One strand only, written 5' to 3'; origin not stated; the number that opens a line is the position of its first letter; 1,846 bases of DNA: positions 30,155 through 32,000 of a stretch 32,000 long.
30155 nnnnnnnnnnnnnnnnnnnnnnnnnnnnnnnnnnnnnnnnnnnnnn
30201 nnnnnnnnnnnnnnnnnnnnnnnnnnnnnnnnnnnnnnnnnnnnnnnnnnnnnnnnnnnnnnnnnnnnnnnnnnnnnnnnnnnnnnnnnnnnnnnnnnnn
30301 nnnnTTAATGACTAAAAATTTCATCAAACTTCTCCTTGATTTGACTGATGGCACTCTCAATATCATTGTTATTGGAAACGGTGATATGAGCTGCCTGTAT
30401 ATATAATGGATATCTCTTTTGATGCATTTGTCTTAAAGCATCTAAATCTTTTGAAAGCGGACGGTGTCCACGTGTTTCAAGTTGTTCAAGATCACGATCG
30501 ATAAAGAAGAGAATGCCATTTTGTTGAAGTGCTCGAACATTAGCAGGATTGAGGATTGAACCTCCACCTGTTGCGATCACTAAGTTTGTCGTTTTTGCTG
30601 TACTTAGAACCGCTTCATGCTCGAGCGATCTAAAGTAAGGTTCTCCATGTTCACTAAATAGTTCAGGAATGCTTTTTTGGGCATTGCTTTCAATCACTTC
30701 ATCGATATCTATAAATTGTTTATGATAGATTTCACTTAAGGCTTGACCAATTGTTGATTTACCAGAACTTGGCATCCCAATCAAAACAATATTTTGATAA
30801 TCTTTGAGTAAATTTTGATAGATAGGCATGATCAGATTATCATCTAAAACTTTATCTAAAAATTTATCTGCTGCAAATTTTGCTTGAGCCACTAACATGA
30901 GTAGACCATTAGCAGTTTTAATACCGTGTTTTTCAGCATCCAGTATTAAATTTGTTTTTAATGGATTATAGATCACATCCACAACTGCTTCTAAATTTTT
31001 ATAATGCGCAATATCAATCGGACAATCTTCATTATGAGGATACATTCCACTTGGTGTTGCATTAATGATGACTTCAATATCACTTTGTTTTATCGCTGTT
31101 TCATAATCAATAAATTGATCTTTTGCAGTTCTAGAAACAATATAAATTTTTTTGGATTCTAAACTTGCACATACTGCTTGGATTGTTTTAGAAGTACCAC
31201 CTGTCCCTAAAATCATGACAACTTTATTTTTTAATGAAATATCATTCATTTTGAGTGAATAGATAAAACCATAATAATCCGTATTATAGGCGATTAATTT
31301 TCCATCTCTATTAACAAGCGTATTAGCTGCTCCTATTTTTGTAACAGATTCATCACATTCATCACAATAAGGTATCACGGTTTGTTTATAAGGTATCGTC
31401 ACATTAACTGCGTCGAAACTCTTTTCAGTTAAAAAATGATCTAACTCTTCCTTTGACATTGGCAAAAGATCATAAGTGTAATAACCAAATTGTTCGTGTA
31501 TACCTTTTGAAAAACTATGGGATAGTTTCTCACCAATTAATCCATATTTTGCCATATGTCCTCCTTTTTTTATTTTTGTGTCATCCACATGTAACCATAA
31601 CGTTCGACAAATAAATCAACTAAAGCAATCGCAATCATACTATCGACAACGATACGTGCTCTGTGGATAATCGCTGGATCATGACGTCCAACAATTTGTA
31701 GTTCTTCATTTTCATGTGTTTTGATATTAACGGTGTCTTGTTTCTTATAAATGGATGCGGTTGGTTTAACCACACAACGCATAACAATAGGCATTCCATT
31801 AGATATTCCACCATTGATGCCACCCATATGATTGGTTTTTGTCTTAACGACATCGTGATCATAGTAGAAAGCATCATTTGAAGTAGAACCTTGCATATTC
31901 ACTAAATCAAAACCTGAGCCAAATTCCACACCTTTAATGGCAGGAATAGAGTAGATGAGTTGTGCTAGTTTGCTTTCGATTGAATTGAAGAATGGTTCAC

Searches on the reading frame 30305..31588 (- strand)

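Call 37: search_protein_families(library=pfam, proteins=[window:30305-31588:-], max_evalue=0.0001)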
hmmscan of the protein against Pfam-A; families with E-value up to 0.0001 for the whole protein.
window:30305-31588:- (427 aa): 4 families
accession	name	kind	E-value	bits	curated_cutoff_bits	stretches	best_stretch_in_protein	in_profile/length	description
PF01202.28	SKI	-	2.7e-36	125.5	22.1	1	274-419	2-156/159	Shikimate kinase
PF08501.16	Shikimate_dh_N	-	6.7e-13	49.1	27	1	17-91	1-83/83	Shikimate dehydrogenase substrate binding domain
PF01078.27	Mg_chelatase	-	4.3e-06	26.7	20.3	1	266-362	24-112/207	Magnesium chelatase, subunit ChlI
PF20720.3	nSTAND3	-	9.3e-05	22.6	27.2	0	258-295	11-51/155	Novel STAND NTPase 3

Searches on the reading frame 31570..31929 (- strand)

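Call 37: search_protein_families(library=pfam, proteins=[window:31570-31929:-], max_evalue=0.0001)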
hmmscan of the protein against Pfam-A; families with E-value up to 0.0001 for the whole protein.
window:31570-31929:- (119 aa): 1 family
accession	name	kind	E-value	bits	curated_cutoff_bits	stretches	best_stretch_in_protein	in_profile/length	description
PF01264.26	Chorismate_synt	-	2.4e-37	128.8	27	1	1-107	226-326/327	Chorismate synthase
